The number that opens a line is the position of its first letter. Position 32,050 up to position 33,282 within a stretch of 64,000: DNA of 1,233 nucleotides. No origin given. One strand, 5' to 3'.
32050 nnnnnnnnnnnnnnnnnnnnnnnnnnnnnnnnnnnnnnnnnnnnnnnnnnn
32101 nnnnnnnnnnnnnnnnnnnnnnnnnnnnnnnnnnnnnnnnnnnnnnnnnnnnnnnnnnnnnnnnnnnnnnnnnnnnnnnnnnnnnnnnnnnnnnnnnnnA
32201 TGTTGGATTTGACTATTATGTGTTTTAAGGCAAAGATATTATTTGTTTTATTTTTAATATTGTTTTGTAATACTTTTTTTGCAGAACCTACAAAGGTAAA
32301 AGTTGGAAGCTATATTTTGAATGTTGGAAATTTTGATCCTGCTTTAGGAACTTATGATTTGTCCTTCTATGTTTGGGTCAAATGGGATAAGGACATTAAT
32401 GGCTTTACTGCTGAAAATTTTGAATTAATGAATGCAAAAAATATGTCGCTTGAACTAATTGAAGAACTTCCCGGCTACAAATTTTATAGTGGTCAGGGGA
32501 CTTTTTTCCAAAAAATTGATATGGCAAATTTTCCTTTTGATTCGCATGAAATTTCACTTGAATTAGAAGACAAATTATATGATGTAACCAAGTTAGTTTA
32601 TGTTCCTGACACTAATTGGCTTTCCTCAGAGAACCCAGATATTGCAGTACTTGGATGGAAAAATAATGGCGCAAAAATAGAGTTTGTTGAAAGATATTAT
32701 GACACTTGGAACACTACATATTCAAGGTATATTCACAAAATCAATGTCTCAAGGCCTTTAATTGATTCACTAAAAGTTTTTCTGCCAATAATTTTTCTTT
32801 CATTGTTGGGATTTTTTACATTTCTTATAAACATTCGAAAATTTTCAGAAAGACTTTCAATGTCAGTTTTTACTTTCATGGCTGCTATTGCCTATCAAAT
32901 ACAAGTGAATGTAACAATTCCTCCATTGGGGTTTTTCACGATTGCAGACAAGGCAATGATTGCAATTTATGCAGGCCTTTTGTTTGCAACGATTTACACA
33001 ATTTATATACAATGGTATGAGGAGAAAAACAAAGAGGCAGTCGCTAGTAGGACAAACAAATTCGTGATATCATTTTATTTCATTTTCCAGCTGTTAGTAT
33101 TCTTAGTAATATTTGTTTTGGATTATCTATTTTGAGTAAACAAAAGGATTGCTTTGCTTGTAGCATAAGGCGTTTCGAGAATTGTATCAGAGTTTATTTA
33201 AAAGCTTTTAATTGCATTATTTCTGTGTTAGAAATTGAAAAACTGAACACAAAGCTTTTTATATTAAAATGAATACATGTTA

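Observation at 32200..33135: GLIC/ELIC-type pentameric ligand-gated ion channel in an archaeon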

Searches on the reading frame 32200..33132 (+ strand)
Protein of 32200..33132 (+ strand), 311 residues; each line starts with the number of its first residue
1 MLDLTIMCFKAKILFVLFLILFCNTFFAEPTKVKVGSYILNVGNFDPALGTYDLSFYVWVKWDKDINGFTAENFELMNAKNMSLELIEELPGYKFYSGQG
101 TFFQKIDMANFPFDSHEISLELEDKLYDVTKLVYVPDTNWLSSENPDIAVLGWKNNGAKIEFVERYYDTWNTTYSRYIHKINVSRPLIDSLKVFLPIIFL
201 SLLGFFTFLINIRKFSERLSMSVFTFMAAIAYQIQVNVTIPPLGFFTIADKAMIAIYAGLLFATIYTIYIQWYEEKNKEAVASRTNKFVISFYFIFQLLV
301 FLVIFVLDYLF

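Call 3: search_protein_families(library=pfam, proteins=[window:32200-33132:+], max_evalue=10)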
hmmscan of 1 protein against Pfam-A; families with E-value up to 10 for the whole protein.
window:32200-33132:+ (311 aa): 2 families
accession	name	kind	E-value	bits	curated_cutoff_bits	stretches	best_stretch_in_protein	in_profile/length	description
PF02931.28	Neur_chan_LBD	-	0.0047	16.8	26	1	105-147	127-174/216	Neurotransmitter-gated ion-channel ligand binding domain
PF06570.16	DUF1129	-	0.26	11.3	29.1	1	220-305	89-170/207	Protein of unknown function (DUF1129)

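Call 4: search_protein_families(library=ncbifam, proteins=[window:32200-33132:+], max_evalue=10)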
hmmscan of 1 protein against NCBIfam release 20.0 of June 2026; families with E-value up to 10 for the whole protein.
window:32200-33132:+ (311 aa): 3 families
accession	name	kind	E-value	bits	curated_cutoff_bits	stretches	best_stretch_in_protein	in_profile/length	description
NF033918.0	LGIC_1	subfamily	1.1e-14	54.5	500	1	77-289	95-298/305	ligand-gated ion channel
TIGR00860.1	LIC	subfamily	3.2e-06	26.1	280.2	1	106-276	161-333/462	cation transporter family protein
NF010229.0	PRK13682.1-4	equivalog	0.066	13.3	52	1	11-28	31-48/53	hypothetical protein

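Call 5: search_solved_structures(query=window:32200-33132:+, max_evalue=10, show_alignments=3)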
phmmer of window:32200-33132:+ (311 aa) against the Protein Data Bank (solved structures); distinct sequences matched with E-value up to 10: 172 (the best 60 are shown).
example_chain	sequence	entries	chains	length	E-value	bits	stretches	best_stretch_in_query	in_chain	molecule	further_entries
3uq5_A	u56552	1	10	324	9.6e-08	35.1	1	99-276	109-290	Gamma-aminobutyric-acid receptor subunit beta-1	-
4ire_A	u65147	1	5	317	1.1e-07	34.9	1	72-306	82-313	Proton-gated ion channel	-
4twd_A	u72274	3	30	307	1.2e-07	34.8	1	99-275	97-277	Cys-loop ligand-gated ion channel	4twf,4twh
3uq4_A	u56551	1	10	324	1.2e-07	34.8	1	99-276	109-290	Gamma-aminobutyric-acid receptor subunit beta-1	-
6ssi_A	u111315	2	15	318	1.4e-07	34.6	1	99-276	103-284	Cys-loop ligand-gated ion channel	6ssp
2yoe_A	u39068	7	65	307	1.4e-07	34.6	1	99-275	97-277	CYS-LOOP LIGAND-GATED ION CHANNEL | Gamma-aminobutyric-acid receptor subunit beta-1 | Erwinia ligand-gated ion channel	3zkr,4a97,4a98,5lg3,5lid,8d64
6hjx_D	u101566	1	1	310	1.6e-07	34.4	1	99-277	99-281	Cys-loop ligand-gated ion channel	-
6hjx_C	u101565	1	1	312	1.6e-07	34.4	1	99-277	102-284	Cys-loop ligand-gated ion channel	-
6hjx_B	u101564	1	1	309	1.7e-07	34.3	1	99-275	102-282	Cys-loop ligand-gated ion channel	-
3uq7_A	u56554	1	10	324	1.7e-07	34.3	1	99-276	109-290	Gamma-aminobutyric-acid receptor subunit beta-1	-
6hjx_E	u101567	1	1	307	1.7e-07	34.3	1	99-275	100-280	Cys-loop ligand-gated ion channel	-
6hjx_A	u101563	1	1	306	1.7e-07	34.2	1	99-275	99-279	Cys-loop ligand-gated ion channel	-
6v03_A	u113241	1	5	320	2.4e-07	33.8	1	99-276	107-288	Gamma-aminobutyric-acid receptor subunit beta-1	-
2yn6_A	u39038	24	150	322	2.5e-07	33.8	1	99-276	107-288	PENTAMERIC LIGAND-GATED ION CHANNEL ELIC | ELIC Pentameric Ligand Gated Ion Channel from Erwinia Chrysanthemi | Gamma-aminobutyric-acid receptor subunit beta-1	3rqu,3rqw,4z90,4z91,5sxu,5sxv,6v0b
5hew_A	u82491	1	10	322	2.5e-07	33.8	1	99-276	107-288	Gamma-aminobutyric-acid receptor subunit beta-1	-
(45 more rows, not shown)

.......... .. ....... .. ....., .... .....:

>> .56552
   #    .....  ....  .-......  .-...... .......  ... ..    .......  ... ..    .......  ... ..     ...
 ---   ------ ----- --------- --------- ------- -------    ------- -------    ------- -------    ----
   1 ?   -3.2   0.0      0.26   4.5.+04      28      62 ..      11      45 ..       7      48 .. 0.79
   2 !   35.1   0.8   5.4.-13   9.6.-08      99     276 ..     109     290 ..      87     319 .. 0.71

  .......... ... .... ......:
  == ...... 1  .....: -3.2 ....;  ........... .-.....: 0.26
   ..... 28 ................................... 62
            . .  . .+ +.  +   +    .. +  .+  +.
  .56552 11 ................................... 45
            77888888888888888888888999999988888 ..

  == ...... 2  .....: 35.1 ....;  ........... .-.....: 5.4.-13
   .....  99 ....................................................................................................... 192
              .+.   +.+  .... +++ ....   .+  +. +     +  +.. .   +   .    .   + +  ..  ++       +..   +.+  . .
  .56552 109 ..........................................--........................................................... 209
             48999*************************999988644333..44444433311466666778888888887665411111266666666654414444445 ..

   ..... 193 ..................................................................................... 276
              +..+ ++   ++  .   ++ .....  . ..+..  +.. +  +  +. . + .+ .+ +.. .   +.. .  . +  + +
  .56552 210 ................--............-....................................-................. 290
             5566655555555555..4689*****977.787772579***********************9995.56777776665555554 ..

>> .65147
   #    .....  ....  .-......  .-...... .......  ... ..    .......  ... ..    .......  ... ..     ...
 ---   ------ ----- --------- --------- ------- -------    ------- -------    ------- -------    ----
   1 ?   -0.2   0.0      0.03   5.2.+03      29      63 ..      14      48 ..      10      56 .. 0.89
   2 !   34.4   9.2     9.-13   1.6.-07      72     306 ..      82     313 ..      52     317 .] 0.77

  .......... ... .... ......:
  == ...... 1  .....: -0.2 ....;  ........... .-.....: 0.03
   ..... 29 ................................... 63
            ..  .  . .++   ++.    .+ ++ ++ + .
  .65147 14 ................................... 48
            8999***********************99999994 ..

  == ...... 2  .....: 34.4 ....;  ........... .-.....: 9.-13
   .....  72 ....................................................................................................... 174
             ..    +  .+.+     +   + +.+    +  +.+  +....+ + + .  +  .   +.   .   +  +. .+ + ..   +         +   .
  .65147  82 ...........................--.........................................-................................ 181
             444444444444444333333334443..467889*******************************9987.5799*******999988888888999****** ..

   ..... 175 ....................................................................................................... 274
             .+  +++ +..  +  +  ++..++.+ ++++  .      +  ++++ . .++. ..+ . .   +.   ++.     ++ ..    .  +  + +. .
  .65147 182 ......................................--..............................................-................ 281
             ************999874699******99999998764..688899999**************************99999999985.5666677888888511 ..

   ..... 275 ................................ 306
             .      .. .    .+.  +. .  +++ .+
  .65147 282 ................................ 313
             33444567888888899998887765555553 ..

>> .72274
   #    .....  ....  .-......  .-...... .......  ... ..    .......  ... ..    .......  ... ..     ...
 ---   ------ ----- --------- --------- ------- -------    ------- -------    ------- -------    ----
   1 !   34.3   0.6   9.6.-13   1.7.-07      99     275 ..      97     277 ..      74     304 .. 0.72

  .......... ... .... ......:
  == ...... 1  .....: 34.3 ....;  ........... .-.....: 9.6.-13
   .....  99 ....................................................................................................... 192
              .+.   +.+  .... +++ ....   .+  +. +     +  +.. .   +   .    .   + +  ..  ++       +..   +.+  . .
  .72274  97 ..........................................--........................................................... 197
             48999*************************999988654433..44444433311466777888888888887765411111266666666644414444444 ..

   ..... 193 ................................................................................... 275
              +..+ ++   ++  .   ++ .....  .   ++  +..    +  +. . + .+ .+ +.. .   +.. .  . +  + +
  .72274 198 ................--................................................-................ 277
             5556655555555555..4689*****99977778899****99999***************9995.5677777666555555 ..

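Call 8: find_homologous_proteins(query=window:32200-33132:+)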
Query window:32200-33132:+ (311 aa): 3 proteins with E <= 0.001 among 1049 candidates.
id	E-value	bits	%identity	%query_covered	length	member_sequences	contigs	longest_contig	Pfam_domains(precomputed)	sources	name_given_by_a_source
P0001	2.2e-198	676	100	98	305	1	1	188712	-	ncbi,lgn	-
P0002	1.7e-129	450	67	91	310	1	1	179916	-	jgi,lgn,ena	-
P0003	2.6e-113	397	58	98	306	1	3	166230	-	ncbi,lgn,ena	ncbi:MAG: hypothetical protein AABW59_02725 [archaeon]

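Call 13: find_encoding_contigs(protein=P0001, flank=10000, max_places=3)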
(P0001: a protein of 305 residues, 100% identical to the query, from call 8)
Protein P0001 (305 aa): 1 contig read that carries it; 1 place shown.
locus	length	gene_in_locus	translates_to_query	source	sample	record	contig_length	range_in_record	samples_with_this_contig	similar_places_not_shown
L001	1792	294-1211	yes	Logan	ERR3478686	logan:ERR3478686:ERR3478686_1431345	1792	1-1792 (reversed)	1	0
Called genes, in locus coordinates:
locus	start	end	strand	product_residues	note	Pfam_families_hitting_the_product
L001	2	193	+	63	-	?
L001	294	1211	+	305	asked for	-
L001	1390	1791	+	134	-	?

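Call 14: find_encoding_contigs(protein=P0003, flank=10000, max_places=3)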
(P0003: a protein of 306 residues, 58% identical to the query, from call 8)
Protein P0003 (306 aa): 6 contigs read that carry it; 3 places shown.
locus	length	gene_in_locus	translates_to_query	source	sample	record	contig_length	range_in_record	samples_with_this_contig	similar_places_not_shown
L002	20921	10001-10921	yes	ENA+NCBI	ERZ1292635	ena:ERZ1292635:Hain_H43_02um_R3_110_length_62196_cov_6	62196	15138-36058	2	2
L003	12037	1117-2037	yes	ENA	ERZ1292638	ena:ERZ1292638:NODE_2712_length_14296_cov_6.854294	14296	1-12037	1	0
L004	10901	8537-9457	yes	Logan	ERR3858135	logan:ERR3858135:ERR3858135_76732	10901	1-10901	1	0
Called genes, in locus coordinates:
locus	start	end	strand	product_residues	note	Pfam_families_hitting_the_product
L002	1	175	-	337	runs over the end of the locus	-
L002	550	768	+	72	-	-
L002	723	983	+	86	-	-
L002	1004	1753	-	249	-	-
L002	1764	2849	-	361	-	PF00348:polyprenyl_synt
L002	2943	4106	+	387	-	PF01555:N6_N4_Mtase (weak), PF01170:UPF0020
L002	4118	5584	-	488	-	PF01368:DHH (weak), PF21763:DHH_CID, PF02272:DHHA1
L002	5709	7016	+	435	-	-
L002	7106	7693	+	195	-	PF24656:CEPT76_peptidase (weak)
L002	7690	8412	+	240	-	-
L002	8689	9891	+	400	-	PF00890:FAD_binding_2, PF01266:DAO (weak), PF01494:FAD_binding_3 (weak), PF01946:Thi4 (weak), PF03486:HI0933_like (weak), PF12831:FAD_oxidored, PF01494:FAD_binding_3, PF22578:GGR_cat, +4 more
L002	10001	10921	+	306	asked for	-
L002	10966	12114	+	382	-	PF05833:NFACT_N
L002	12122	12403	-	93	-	PF05239:PRC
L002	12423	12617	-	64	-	-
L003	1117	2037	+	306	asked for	-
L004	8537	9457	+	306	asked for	-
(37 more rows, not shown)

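Call 15: find_encoding_contigs(protein=P0002, flank=10000, max_places=3)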
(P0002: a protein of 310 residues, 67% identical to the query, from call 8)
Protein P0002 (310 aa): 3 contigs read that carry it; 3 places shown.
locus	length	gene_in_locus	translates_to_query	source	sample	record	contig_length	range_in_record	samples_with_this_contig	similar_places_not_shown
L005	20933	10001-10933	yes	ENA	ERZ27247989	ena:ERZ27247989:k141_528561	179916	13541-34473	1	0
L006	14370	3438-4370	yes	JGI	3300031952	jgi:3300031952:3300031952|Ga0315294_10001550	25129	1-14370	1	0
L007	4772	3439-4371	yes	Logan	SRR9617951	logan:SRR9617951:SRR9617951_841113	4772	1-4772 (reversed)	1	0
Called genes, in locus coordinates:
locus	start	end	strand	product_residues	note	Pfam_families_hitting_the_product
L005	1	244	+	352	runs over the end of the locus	PF01569:PAP2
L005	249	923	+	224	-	PF02223:Thymidylate_kin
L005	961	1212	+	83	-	PF11127:YgaP-like_TM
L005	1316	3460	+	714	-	-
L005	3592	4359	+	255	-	-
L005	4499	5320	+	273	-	-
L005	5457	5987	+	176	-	-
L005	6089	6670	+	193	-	-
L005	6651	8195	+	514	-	PF01364:Peptidase_C25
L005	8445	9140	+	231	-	-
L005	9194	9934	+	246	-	PF01988:VIT1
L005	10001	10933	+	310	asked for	-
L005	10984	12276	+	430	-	PF00324:AA_permease, PF03845:Spore_permease, PF13520:AA_permease_2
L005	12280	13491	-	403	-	-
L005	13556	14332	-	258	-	PF02673:BacA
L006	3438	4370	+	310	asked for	-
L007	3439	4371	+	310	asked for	-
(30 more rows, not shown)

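Call 17: search_protein_representatives(alignment_id=A1)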
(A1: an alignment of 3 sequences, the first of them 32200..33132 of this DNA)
Query: 3 sequences, 305 profile positions. Proteins with E-value up to 0.001 (for the whole library): 3303; up to 1e-10: 1134; up to 1e-30: 99. The best 150 are listed.
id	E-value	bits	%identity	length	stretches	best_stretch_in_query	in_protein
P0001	1.7e-177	605.4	-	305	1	1-305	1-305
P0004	4.6e-61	223.1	-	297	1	4-301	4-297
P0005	8.5e-59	215.6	-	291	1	10-299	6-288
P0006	8.8e-56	205.7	-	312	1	8-302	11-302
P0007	5.4e-50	186.7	-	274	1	32-299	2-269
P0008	5.6e-48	180.1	-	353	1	22-285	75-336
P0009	1.1e-47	179.1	-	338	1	10-296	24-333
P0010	2.9e-47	177.8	-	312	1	22-302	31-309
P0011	1.1e-46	175.8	-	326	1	22-292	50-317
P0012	7.0e-46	173.2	-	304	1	7-294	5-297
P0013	1.7e-45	171.9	-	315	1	24-300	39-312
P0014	1.7e-45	171.9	-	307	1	7-297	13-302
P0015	2.5e-45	171.4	-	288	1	5-290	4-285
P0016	4.9e-45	170.4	-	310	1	21-270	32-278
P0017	2.5e-44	168.1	-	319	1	22-299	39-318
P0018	7.7e-44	166.5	-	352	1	19-299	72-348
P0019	2.1e-43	165.1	-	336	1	22-286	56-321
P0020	5.5e-43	163.7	-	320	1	20-282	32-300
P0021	1.5e-42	162.2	-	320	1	19-300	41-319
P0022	1.7e-42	162.1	-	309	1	8-299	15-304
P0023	3.6e-42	161.0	-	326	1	20-299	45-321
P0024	1.4e-41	159.0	-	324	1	23-283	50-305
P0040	8.5e-39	149.9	-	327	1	22-276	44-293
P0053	2.4e-37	145.2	-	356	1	18-295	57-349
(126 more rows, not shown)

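Call 20: search_protein_families(library=pfam, alignment_id=A2, max_evalue=0.01)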
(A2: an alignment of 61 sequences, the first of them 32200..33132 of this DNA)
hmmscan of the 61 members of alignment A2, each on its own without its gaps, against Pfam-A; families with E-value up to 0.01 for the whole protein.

A. member 1, window:32200-33132:+ (311 aa): 1 family
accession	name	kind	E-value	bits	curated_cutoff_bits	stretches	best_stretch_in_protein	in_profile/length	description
PF02931.28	Neur_chan_LBD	-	0.0047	16.8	26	0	105-147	127-174/216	Neurotransmitter-gated ion-channel ligand binding domain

B. families by the number of members that match (of 61 scanned): 6 families
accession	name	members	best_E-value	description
PF02931.28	Neur_chan_LBD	30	3.5e-07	Neurotransmitter-gated ion-channel ligand binding domain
PF02932.22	Neur_chan_memb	29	1.3e-09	Neurotransmitter-gated ion-channel transmembrane region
PF10611.14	DUF2469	1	0.0044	Protein of unknown function (DUF2469)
PF20990.2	DUF2207_C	1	0.0048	Predicted membrane protein (DUF2207) C-terminal domain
PF01621.22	Fusion_gly_K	1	0.0056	Cell fusion glycoprotein K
PF19857.4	DUF6332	1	0.0076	Family of unknown function (DUF6332)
